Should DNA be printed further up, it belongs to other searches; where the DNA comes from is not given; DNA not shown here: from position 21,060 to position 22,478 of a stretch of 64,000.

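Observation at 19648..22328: IDO-family heme dioxygenase divergently paired with an FeS-BCP photolyase-like gene over a shared palindromic promoter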

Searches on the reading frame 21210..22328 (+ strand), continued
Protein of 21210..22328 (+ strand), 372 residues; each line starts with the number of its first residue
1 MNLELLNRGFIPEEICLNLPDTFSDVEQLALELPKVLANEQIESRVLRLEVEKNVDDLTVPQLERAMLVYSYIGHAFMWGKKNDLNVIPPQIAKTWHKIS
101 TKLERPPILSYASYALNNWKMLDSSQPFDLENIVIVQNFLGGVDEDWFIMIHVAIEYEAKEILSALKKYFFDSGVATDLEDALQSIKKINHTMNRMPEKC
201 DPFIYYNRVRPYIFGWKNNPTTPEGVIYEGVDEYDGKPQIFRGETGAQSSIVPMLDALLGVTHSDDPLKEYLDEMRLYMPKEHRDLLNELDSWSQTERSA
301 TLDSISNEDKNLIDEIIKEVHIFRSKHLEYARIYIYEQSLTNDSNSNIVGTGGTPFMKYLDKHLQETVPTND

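Call 71: find_homologous_proteins(query=A3, max_evalue=1e-10)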
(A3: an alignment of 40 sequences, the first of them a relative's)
Query A3 (40 sequences) (396 aa, profile of the alignment): 6365 proteins with E <= 1e-10 among 8000 candidates; the best 120 are listed.
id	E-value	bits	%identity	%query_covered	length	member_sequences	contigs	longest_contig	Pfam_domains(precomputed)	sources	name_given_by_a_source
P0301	5.6e-171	587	65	98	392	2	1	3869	PF01231.24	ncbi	-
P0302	6.0e-171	587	65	96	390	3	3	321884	PF01231.24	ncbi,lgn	-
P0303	3.8e-170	584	67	95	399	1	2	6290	PF01231.24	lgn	-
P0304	3.8e-170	584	64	98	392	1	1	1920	PF01231.24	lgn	-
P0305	5.9e-170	583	61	98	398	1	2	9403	PF01231.24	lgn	-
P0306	6.3e-170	583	64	94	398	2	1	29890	PF01231.24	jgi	jgi:indoleamine 2,3-dioxygenase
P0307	7.7e-170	583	63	94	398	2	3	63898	PF01231.24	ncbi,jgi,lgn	ncbi:MAG: hypothetical protein AB1671_26705 [Thermodesulfobacteriota bacterium]|jgi:indoleamine 2,3-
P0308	1.0e-168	579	66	96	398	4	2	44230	PF01231.24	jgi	jgi:indoleamine 2,3-dioxygenase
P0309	1.1e-168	579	60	96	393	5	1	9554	PF01231.24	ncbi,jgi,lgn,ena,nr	ncbi:MAG TPA: hypothetical protein VFB21_17650 [Chthonomonadaceae bacterium]|nr:hypothetical protein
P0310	1.9e-168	579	61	99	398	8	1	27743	PF01231.24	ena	-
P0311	2.0e-168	578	63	96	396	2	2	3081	PF01231.24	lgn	-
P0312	3.0e-168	578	63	96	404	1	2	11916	PF01231.24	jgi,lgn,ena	-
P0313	3.1e-168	578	57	96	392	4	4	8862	PF01231.24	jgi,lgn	jgi:indoleamine 2,3-dioxygenase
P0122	3.6e-168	578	100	100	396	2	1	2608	PF01231.24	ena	-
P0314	4.9e-168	577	64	96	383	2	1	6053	PF01231.24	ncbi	-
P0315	8.5e-168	576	60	98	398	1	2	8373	PF01231.24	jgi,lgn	jgi:indoleamine 2,3-dioxygenase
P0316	9.5e-168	576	60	94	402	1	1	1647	PF01231.24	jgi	jgi:indoleamine 2,3-dioxygenase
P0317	1.3e-167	576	61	95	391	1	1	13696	PF01231.24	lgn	-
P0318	1.6e-167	576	61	98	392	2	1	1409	PF01231.24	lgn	-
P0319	1.8e-167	575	64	94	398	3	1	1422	PF01231.24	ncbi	-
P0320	1.9e-167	575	56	97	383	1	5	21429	PF01231.24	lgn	-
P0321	2.0e-167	575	58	94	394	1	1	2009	PF01231.24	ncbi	-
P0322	2.4e-167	575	58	95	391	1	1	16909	PF01231.24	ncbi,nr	ncbi:MAG: indoleamine 2,3-dioxygenase [Fimbriimonadales bacterium]|nr:indoleamine 2,3-dioxygenase [F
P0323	2.4e-167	575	64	96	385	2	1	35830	PF01231.24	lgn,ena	-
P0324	3.0e-167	575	62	100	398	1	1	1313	PF01231.24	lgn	-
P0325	4.0e-167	574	63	99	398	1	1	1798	PF01231.24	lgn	-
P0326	6.6e-167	573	60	100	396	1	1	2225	PF01231.24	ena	-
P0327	8.0e-167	573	56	96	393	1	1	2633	PF01231.24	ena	-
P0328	8.3e-167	573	59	96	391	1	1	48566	PF08933.17,PF01231.24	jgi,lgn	jgi:indoleamine 2,3-dioxygenase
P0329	9.5e-167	573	59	95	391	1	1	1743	PF08933.17,PF01231.24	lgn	-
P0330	1.2e-166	573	58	93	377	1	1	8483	PF01231.24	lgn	-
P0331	1.3e-166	572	59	96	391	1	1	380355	PF08933.17,PF01231.24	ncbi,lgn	-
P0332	1.3e-166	572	60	98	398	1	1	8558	PF01231.24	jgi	-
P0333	1.5e-166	572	59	96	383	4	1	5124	PF01231.24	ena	-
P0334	1.5e-166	572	65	98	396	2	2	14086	PF01231.24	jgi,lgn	jgi:indoleamine 2,3-dioxygenase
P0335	1.6e-166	572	61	95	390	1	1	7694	PF01231.24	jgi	jgi:indoleamine 2,3-dioxygenase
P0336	2.0e-166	572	60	94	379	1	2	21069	PF01231.24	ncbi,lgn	-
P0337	2.4e-166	572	55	96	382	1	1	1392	PF01231.24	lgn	-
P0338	2.4e-166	572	62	96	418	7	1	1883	PF01231.24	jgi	jgi:indoleamine 2,3-dioxygenase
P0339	2.5e-166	572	60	96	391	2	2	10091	PF01231.24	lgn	-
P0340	2.5e-166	572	60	96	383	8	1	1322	PF01231.24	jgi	jgi:indoleamine 2,3-dioxygenase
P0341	2.5e-166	572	58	95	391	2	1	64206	PF01231.24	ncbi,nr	ncbi:MAG: indoleamine 2,3-dioxygenase [Fimbriimonadales bacterium]|nr:indoleamine 2,3-dioxygenase [F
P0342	2.6e-166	572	57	94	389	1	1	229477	PF01231.24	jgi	-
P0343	2.8e-166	571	62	96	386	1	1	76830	PF01231.24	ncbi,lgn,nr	ncbi:MAG TPA: indoleamine 2,3-dioxygenase [Candidatus Acidoferrales bacterium]|nr:indoleamine 2,3-di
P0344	3.0e-166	571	59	96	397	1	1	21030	PF01231.24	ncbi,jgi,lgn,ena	jgi:indoleamine 2,3-dioxygenase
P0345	3.5e-166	571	59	95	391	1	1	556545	PF08933.17,PF01231.24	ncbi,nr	ncbi:MAG: hypothetical protein KatS3mg016_0467 [Fimbriimonadales bacterium]|nr:MAG: hypothetical pro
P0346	3.6e-166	571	59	95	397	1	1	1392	PF01231.24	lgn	-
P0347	4.0e-166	571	59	98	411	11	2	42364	PF01231.24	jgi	jgi:indoleamine 2,3-dioxygenase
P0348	4.0e-166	571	55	96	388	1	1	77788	PF01231.24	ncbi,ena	-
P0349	4.5e-166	571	66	99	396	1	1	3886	PF01231.24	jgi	jgi:indoleamine 2,3-dioxygenase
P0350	4.8e-166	571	61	94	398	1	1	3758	PF01231.24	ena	-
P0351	4.9e-166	571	60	99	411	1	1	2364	PF01231.24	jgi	jgi:indoleamine 2,3-dioxygenase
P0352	5.0e-166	571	61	98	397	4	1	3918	PF01231.24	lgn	-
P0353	5.8e-166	570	62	99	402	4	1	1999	PF01231.24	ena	-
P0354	6.6e-166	570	61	99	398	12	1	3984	PF01231.24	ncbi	-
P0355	7.2e-166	570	59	97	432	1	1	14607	PF01231.24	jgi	jgi:indoleamine 2,3-dioxygenase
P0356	8.1e-166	570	61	94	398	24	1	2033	PF01231.24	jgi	jgi:indoleamine 2,3-dioxygenase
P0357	8.1e-166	570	64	94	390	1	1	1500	PF01231.24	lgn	-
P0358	8.1e-166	570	61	100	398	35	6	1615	PF01231.24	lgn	-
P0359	8.4e-166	570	63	99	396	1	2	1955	PF01231.24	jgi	jgi:indoleamine 2,3-dioxygenase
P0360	8.7e-166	570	61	96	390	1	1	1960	PF01231.24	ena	-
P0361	1.1e-165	569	65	94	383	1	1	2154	PF01231.24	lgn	-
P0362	1.1e-165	569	64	94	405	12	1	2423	PF01231.24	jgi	-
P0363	1.2e-165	569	58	95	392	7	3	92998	PF01231.24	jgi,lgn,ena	-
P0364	1.2e-165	569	59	96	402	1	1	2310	PF01231.24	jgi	jgi:indoleamine 2,3-dioxygenase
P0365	1.3e-165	569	60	95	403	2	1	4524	PF01231.24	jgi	jgi:indoleamine 2,3-dioxygenase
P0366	1.4e-165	569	58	95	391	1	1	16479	PF01231.24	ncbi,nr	ncbi:MAG: indoleamine 2,3-dioxygenase [Armatimonadota bacterium]|nr:indoleamine 2,3-dioxygenase [Arm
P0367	1.4e-165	569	63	94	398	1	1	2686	PF01231.24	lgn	-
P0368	1.6e-165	569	58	96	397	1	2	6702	PF08933.17,PF01231.24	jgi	jgi:indoleamine 2,3-dioxygenase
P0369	1.6e-165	569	62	98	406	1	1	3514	PF01231.24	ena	-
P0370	1.8e-165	569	61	98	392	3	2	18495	PF01231.24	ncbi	-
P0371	1.9e-165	569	59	95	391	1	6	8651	PF01231.24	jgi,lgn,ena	-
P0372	2.0e-165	569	58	95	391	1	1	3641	PF08933.17,PF01231.24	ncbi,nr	ncbi:MAG: indoleamine 2,3-dioxygenase [Fimbriimonadales bacterium]|nr:indoleamine 2,3-dioxygenase [F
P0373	2.0e-165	569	61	98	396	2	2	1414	PF01231.24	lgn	-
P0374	2.2e-165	568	59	96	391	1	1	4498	PF08933.17,PF01231.24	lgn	-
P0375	2.2e-165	568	60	96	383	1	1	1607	PF01231.24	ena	-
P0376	2.3e-165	568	63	94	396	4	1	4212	PF01231.24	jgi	-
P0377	2.4e-165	568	58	96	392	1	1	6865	PF01231.24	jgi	jgi:indoleamine 2,3-dioxygenase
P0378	2.6e-165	568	59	95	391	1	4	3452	PF01231.24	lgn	-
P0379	2.8e-165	568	59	95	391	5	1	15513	PF08933.17,PF01231.24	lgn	-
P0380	2.9e-165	568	59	96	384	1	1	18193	PF01231.24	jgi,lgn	jgi:indoleamine 2,3-dioxygenase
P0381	3.0e-165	568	57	94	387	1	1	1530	PF01231.24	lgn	-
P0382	3.0e-165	568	59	98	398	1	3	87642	PF01231.24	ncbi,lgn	-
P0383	3.1e-165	568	59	95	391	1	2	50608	PF01231.24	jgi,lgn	-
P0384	3.1e-165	568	60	94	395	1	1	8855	PF01231.24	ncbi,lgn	-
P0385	3.3e-165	568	62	98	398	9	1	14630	PF01231.24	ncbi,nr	ncbi:MAG TPA: hypothetical protein VGX03_16830 [Candidatus Binatia bacterium]|nr:hypothetical protei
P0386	3.4e-165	568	59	95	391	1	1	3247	PF01231.24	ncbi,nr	ncbi:MAG: indoleamine 2,3-dioxygenase, partial [Fimbriimonadales bacterium]|nr:indoleamine 2,3-dioxy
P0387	3.5e-165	568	63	99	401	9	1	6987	PF01231.24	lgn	-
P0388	3.7e-165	568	58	95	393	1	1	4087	PF01231.24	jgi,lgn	jgi:indoleamine 2,3-dioxygenase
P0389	4.1e-165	568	59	95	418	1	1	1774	PF01231.24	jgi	jgi:indoleamine 2,3-dioxygenase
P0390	4.9e-165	567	60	96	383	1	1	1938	PF01231.24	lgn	-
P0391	4.9e-165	567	60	96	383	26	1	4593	PF01231.24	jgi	-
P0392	5.1e-165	567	60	96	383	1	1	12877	PF01231.24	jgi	jgi:indoleamine 2,3-dioxygenase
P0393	5.5e-165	567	58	99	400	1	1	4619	PF01231.24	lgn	-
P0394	6.1e-165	567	52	96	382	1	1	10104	PF01231.24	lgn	-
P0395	6.4e-165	567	58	94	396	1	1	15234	PF01231.24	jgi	jgi:indoleamine 2,3-dioxygenase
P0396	6.6e-165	567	57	95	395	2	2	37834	PF01231.24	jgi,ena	-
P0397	6.7e-165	567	56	99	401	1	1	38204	PF01231.24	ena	-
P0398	7.2e-165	567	55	98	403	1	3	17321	PF01231.24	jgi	jgi:indoleamine 2,3-dioxygenase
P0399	7.5e-165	567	61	96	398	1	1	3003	PF01231.24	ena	-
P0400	7.7e-165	567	58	95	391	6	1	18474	PF01231.24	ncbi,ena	-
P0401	8.1e-165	567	57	96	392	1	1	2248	PF01231.24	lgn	-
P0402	9.1e-165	566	61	94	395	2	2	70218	PF01231.24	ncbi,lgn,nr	ncbi:MAG: hypothetical protein GTN74_03375 [Proteobacteria bacterium]|nr:hypothetical protein [Pseud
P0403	9.2e-165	566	54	94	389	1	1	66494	PF01231.24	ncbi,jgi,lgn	-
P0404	9.2e-165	566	59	97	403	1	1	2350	PF01231.24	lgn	-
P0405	9.5e-165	566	57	94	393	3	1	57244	PF01231.24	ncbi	-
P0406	9.6e-165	566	63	94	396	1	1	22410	PF01231.24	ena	-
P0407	9.9e-165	566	58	95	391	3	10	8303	PF08933.17,PF01231.24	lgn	-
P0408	1.1e-164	566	63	96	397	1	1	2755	PF01231.24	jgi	jgi:indoleamine 2,3-dioxygenase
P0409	1.1e-164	566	59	96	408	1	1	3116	PF01231.24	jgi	jgi:indoleamine 2,3-dioxygenase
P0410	1.2e-164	566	57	98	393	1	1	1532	PF01231.24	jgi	jgi:indoleamine 2,3-dioxygenase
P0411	1.2e-164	566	60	96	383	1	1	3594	PF01231.24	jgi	jgi:indoleamine 2,3-dioxygenase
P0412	1.2e-164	566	57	96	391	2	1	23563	PF08933.17,PF01231.24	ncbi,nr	ncbi:MAG: hypothetical protein KatS3mg020_1106 [Fimbriimonadales bacterium]|nr:MAG: hypothetical pro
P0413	1.3e-164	566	56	96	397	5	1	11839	PF01231.24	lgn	-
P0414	1.3e-164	566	62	94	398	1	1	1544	PF01231.24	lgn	-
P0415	1.3e-164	566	63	100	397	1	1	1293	PF01231.24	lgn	-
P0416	1.3e-164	566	59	94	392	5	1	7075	PF08933.17,PF01231.24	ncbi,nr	ncbi:MAG: indoleamine 2,3-dioxygenase [Fimbriimonadales bacterium]|nr:indoleamine 2,3-dioxygenase [F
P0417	1.4e-164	566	61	96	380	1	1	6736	PF01231.24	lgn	-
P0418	1.6e-164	566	59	94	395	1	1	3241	PF01231.24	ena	-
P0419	1.7e-164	566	58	97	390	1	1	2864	PF01231.24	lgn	-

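Call 72: find_encoding_contigs(protein=P0302, flank=6000, max_places=1)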
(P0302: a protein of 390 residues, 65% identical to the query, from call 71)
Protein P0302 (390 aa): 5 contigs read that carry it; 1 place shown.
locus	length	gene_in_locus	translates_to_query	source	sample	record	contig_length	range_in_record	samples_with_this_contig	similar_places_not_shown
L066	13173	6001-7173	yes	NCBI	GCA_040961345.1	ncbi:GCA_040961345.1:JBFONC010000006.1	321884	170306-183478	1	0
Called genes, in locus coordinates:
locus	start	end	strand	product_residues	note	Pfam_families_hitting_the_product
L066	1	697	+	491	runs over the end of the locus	PF00361:Proton_antipo_M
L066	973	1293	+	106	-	PF00300:His_Phos_1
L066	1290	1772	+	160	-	PF01590:GAF, PF13185:GAF_2, PF13492:GAF_3 (faint)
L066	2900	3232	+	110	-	-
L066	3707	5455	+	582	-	PF01590:GAF, PF13185:GAF_2, PF13492:GAF_3, PF01590:GAF, PF13185:GAF_2, PF13492:GAF_3, PF07228:SpoIIE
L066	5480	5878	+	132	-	PF01740:STAS, PF13466:STAS_2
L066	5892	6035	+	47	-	-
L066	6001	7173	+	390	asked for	PF01231:IDO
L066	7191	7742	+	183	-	PF00775:Dioxygenase_C (weak)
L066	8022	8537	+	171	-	PF01844:HNH, PF14279:HNH_5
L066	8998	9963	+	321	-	PF13527:Acetyltransf_9 (faint), PF13673:Acetyltransf_10 (faint), PF00583:Acetyltransf_1, PF13508:Acetyltransf_7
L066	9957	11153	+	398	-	PF13347:MFS_2, PF07690:MFS_1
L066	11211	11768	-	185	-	PF12822:ECF_trnsprt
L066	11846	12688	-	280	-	PF02361:CbiQ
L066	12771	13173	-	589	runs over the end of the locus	PF00005:ABC_tran, PF02463:SMC_N (faint), PF05621:TniB (faint), PF13191:AAA_16 (faint), PF13401:AAA_22 (faint), PF13555:AAA_29 (faint), PF00005:ABC_tran, PF13304:AAA_21, +1 more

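Call 73: find_encoding_contigs(protein=P0345, flank=6000, max_places=1)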
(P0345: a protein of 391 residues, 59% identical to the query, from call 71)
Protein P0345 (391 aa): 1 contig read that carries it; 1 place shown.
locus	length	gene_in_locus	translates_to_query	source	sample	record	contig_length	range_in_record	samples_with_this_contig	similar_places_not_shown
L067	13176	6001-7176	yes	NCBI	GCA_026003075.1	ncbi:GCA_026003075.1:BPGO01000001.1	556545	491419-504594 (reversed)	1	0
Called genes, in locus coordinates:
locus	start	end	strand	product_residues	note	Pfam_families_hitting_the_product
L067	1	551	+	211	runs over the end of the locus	PF12740:PETase, PF07224:Chlorophyllase (weak)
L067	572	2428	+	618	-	PF07944:Beta-AFase-like_GH127_cat, PF20736:Glyco_hydro127M, PF20737:Glyco_hydro127C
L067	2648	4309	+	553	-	PF00209:SNF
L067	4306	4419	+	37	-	-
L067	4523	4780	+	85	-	PF01016:Ribosomal_L27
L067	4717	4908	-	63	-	-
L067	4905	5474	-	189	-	PF22381:Staph_reg_Sar_Rot (weak), PF01047:MarR, PF12802:MarR_2, PF01325:Fe_dep_repress (weak)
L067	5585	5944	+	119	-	-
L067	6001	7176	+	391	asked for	PF01231:IDO, PF08933:PrnB (faint)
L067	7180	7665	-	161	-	PF03061:4HBT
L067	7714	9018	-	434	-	PF13204:Apiosidase, PF12904:Collagen_bind_2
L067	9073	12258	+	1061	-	PF07676:PD40, PF26549:Tricorn_N, PF26550:Tricorn_2nd, PF26549:Tricorn_N (weak), PF26550:Tricorn_2nd, PF07676:PD40, PF14684:Tricorn_C1, PF03572:Peptidase_S41, +5 more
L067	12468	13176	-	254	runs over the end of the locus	PF01555:N6_N4_Mtase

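Call 74: find_encoding_contigs(protein=P0343, flank=6000, max_places=1)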
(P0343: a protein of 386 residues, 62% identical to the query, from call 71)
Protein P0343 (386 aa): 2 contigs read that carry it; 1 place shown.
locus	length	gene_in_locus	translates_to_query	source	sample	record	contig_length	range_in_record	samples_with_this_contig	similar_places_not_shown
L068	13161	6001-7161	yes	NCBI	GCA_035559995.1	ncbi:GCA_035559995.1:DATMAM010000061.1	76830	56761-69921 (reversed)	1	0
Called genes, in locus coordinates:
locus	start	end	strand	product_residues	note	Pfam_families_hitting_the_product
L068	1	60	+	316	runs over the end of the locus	PF03193:RsgA_GTPase (faint), PF03308:MeaB, PF00009:GTP_EFTU (faint), PF02492:cobW (weak)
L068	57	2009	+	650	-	PF16177:ACAS_N, PF00501:AMP-binding, PF13193:AMP-binding_C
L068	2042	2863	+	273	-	PF13189:Cytidylate_kin2, PF04972:BON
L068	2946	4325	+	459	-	PF00291:PALP, PF00571:CBS (weak)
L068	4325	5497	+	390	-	PF01053:Cys_Met_Meta_PP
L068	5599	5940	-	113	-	PF13453:Zn_ribbon_TFIIB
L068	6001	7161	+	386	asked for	PF01231:IDO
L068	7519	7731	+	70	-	-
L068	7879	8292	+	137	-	-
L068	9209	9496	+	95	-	-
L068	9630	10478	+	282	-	PF01522:Polysacc_deac_1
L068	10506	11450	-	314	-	PF01073:3Beta_HSD, PF01370:Epimerase, PF02719:Polysacc_synt_2 (faint), PF04321:RmlD_sub_bind (weak), PF13460:NAD_binding_10 (weak), PF16363:GDP_Man_Dehyd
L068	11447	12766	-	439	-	PF00682:HMGL-like, PF22617:HCS_D2 (weak)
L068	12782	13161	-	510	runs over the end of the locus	PF00496:SBP_bac_5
